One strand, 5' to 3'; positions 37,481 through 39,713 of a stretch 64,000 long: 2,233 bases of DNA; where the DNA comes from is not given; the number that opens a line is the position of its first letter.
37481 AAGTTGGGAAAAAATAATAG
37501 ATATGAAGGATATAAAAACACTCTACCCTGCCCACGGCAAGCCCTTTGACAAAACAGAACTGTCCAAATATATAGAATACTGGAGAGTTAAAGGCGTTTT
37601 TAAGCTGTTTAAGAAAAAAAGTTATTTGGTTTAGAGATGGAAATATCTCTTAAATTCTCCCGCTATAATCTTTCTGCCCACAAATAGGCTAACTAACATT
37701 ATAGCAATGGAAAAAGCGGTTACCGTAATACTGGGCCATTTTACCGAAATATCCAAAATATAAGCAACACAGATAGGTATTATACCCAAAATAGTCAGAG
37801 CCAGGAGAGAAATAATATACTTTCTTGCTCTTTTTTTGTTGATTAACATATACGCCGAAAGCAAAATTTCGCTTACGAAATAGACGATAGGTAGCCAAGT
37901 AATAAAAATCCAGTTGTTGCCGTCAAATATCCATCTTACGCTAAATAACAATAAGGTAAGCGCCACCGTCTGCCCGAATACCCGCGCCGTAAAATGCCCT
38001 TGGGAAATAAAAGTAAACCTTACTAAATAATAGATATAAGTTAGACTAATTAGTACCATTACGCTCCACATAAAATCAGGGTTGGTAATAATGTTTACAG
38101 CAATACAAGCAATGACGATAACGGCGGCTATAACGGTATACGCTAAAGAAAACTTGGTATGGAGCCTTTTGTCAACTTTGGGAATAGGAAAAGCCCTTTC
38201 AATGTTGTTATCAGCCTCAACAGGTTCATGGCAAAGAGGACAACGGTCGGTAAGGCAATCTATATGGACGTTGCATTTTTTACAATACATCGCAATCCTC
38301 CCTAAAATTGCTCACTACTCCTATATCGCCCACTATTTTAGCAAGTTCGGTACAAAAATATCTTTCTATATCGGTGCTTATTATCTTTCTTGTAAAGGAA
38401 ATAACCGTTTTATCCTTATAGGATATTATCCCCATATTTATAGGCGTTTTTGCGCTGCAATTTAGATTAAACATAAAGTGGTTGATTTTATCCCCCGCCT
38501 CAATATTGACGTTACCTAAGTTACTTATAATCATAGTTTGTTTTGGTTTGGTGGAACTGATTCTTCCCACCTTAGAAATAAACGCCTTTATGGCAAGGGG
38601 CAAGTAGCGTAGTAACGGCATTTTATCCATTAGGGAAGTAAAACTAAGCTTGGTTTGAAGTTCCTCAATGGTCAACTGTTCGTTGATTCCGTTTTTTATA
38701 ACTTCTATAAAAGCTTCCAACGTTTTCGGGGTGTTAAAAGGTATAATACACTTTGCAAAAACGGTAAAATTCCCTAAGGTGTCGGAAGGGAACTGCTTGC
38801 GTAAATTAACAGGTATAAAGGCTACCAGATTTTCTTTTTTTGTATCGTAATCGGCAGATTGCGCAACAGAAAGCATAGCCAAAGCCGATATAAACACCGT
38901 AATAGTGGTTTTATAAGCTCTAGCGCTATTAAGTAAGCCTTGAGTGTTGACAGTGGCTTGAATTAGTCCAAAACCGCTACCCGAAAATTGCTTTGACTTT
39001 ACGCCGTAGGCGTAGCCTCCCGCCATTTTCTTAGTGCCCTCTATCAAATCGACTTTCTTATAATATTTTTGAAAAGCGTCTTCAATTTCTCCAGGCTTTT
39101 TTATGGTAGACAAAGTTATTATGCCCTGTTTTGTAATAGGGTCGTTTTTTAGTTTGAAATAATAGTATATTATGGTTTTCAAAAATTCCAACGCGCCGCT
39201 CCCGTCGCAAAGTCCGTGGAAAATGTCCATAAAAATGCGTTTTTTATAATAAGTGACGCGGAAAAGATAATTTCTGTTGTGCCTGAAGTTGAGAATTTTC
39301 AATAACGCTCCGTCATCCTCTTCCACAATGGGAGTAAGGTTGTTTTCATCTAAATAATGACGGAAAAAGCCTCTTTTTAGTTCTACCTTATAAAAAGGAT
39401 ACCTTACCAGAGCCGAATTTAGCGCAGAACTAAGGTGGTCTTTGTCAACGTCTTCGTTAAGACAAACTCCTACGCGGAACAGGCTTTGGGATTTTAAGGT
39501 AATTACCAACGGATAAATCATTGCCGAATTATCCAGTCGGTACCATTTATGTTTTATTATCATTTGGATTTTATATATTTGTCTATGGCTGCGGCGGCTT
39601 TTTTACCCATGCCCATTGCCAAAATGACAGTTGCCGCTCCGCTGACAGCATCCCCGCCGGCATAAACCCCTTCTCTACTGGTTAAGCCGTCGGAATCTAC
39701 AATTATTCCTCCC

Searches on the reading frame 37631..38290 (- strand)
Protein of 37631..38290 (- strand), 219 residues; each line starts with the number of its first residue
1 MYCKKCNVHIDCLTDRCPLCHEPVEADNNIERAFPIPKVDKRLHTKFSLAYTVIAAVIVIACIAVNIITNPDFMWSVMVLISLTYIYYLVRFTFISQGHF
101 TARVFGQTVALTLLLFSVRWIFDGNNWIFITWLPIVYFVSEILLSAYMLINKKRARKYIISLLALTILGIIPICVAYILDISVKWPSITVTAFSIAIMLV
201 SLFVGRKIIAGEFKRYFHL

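Call 8: search_protein_families(library=pfam, proteins=[window:37631-38290:-])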
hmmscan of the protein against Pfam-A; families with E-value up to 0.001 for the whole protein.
window:37631-38290:- (219 aa): 1 family
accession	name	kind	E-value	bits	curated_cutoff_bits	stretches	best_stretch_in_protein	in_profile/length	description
PF19845.4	DUF6320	-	7.9e-28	98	29.9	1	35-219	2-186/186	Family of unknown function (DUF6320)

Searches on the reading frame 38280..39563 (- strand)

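Call 8: search_protein_families(library=pfam, proteins=[window:38280-39563:-])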
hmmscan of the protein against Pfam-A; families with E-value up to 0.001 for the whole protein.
window:38280-39563:- (427 aa): 1 family
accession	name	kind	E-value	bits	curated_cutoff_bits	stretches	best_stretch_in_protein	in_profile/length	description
PF07247.17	AATase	-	1.4e-08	34.2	22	1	218-386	291-471/500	Alcohol acetyltransferase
